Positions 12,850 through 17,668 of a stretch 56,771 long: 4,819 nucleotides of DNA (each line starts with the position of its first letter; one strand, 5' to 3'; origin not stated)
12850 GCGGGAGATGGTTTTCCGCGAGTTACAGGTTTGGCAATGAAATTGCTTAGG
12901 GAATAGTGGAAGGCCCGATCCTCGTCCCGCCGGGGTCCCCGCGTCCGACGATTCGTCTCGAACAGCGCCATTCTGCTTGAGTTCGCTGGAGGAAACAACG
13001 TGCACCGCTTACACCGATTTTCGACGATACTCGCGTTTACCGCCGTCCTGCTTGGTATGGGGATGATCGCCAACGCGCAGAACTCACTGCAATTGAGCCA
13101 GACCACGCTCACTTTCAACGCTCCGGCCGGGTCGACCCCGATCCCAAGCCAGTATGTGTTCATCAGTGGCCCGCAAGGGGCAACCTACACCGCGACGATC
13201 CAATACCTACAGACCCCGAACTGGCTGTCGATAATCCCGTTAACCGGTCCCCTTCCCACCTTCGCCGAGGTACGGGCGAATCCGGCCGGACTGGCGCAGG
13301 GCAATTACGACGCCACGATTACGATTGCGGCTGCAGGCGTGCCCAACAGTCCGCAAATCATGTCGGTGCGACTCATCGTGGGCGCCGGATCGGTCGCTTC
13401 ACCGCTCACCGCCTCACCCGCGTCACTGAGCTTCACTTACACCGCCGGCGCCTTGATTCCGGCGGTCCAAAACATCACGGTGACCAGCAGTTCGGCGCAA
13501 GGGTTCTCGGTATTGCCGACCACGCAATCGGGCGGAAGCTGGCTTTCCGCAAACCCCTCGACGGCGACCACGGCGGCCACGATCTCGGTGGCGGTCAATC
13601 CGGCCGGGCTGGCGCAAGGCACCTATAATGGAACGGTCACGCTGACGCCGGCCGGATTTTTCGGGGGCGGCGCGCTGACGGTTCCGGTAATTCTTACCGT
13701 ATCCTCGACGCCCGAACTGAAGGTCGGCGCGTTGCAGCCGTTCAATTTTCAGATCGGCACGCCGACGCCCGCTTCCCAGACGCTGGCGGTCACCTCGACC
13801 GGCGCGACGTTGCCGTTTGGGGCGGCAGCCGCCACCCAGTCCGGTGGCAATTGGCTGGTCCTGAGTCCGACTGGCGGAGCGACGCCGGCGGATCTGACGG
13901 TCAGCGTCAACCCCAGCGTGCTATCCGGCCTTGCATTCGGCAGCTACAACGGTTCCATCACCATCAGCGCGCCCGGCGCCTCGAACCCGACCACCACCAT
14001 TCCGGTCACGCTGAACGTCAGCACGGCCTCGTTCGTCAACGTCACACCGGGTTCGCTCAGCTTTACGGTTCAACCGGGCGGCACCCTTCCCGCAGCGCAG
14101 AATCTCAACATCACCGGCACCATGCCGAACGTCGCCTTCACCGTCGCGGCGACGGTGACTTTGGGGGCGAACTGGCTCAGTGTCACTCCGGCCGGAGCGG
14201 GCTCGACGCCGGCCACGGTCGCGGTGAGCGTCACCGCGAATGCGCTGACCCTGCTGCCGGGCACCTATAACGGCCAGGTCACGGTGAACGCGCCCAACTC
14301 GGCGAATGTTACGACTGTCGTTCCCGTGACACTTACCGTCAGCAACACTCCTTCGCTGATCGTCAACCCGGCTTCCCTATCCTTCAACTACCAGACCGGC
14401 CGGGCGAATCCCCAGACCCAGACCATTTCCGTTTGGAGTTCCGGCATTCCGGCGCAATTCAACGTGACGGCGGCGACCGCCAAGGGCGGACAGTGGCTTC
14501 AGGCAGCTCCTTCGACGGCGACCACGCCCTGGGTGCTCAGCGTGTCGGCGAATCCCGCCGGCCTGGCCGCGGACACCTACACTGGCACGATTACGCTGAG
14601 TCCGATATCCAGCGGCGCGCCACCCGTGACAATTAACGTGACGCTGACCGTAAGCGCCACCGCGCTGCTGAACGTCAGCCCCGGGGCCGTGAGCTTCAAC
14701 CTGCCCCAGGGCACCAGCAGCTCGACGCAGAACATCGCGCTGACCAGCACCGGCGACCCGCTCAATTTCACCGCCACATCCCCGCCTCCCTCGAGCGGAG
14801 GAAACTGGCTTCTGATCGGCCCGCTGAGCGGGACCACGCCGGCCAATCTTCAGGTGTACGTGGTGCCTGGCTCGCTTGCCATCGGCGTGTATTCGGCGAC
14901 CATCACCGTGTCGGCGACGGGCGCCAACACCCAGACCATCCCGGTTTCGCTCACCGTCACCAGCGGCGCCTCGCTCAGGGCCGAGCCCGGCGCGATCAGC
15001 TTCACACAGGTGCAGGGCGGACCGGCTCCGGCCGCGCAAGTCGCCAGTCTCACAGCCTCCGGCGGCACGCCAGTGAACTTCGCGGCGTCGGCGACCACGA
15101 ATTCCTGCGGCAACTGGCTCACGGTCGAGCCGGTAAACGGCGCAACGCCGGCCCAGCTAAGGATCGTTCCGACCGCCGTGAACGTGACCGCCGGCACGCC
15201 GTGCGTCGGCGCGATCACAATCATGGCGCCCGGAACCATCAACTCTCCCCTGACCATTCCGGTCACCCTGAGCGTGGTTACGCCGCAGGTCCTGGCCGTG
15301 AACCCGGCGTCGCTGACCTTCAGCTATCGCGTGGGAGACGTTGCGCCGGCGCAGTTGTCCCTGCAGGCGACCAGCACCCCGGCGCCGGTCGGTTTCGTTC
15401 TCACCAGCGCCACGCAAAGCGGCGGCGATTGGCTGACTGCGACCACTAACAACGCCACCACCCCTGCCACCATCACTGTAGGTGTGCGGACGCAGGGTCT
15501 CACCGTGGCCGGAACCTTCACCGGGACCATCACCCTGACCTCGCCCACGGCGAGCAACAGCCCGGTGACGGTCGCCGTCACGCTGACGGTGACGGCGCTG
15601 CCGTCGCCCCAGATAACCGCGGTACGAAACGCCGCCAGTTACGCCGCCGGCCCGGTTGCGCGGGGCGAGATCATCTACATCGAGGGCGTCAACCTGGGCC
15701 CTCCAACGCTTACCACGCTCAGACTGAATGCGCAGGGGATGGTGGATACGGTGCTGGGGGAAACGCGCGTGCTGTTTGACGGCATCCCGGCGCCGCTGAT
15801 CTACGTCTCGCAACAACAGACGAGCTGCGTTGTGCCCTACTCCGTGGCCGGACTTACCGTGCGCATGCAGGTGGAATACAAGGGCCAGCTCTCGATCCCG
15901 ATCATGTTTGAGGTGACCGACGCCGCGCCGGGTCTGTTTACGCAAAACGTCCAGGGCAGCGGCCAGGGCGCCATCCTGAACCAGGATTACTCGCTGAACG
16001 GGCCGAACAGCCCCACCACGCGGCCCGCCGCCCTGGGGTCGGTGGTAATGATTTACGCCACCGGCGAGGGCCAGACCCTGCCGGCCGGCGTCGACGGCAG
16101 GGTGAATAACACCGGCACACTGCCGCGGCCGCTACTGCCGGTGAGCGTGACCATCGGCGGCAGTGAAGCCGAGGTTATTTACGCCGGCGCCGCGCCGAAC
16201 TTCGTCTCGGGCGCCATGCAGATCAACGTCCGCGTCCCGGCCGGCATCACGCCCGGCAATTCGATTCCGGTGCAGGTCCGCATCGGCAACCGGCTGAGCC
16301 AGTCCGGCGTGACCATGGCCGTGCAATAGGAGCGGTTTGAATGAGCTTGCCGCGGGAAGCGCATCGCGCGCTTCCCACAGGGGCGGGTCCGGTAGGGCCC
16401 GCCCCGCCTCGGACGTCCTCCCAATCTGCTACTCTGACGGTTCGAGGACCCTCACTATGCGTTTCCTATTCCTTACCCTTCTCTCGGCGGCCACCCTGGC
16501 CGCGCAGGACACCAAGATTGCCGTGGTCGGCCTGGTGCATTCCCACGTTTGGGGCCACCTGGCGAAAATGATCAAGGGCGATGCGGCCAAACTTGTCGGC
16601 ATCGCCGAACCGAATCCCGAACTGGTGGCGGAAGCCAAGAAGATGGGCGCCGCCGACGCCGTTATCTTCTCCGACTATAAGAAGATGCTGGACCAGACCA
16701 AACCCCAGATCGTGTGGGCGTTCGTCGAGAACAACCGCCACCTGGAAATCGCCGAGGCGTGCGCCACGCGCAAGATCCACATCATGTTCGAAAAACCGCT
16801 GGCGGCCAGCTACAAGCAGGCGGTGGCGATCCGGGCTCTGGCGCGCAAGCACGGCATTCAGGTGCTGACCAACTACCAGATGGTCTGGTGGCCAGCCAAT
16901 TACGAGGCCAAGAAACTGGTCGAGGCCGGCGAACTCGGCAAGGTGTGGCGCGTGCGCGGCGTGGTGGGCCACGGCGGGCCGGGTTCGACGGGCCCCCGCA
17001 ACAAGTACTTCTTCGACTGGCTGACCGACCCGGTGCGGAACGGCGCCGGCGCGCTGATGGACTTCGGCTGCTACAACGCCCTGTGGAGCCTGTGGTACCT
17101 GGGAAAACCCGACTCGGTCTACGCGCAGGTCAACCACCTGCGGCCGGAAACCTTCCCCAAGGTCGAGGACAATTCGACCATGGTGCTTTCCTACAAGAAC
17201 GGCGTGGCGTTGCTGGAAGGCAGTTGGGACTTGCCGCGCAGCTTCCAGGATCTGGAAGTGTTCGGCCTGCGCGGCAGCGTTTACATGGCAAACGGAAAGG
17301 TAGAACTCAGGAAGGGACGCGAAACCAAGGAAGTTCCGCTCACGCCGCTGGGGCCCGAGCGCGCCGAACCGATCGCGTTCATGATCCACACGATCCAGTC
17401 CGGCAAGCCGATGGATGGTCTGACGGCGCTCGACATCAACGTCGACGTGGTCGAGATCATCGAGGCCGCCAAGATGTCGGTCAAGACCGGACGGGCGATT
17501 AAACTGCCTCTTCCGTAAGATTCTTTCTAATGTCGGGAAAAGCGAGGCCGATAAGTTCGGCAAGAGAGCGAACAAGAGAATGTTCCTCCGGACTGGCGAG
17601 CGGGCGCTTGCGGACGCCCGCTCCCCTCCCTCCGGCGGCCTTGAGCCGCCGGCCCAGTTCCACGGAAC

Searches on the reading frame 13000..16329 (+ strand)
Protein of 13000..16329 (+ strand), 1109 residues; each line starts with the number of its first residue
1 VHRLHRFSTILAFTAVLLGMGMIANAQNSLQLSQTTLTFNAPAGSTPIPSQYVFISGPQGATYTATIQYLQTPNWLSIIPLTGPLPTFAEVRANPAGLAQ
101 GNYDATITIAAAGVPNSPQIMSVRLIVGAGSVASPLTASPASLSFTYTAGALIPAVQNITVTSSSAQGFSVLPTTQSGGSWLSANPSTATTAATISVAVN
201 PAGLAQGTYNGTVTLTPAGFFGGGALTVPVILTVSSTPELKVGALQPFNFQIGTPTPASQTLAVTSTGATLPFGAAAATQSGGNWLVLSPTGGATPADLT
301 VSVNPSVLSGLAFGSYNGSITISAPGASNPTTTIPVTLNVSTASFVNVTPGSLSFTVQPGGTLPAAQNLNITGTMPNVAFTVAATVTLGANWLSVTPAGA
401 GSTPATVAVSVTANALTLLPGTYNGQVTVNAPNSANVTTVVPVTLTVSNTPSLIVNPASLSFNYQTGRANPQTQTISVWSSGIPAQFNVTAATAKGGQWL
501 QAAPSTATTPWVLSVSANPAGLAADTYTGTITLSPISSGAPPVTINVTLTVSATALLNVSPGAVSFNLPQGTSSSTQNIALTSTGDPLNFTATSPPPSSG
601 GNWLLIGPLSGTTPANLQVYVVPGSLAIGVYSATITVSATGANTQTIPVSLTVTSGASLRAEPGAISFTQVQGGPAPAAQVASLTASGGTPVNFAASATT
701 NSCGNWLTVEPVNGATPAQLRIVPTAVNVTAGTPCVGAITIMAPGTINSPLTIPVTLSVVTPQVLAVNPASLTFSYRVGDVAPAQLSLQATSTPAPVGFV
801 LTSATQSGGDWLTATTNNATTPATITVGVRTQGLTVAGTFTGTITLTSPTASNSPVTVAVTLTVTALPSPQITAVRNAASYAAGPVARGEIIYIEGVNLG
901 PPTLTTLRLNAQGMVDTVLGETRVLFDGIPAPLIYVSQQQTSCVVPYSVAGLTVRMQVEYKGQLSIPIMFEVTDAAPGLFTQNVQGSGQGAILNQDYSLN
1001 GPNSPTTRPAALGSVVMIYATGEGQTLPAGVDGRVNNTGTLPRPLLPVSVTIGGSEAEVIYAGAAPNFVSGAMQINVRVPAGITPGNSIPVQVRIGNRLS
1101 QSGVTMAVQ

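Call 9: search_protein_families(library=pfam, proteins=[window:13000-16329:+], max_evalue=0.001)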
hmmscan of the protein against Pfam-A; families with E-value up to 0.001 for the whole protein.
window:13000-16329:+ (1109 aa): 1 family
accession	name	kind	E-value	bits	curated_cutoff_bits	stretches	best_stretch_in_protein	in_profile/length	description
PF19190.6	BACON_2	-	8.8e-22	77.3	25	2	557-647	2-91/94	Viral BACON domain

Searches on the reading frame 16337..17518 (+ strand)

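Call 9: search_protein_families(library=pfam, proteins=[window:16337-17518:+], max_evalue=0.001)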
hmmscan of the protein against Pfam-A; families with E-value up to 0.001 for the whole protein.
window:16337-17518:+ (393 aa): 3 families
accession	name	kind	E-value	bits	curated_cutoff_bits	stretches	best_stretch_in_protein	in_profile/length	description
PF22725.1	GFO_IDH_MocA_C3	-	1.1e-21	77.5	27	1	190-315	3-123/124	GFO/IDH/MocA C-terminal domain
PF01408.29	GFO_IDH_MocA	-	5.6e-16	59.8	24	1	60-179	2-119/120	Oxidoreductase family, NAD-binding Rossmann fold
PF02894.22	GFO_IDH_MocA_C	-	1.4e-07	32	22.9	1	192-317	1-129/218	Oxidoreductase family, C-terminal alpha/beta domain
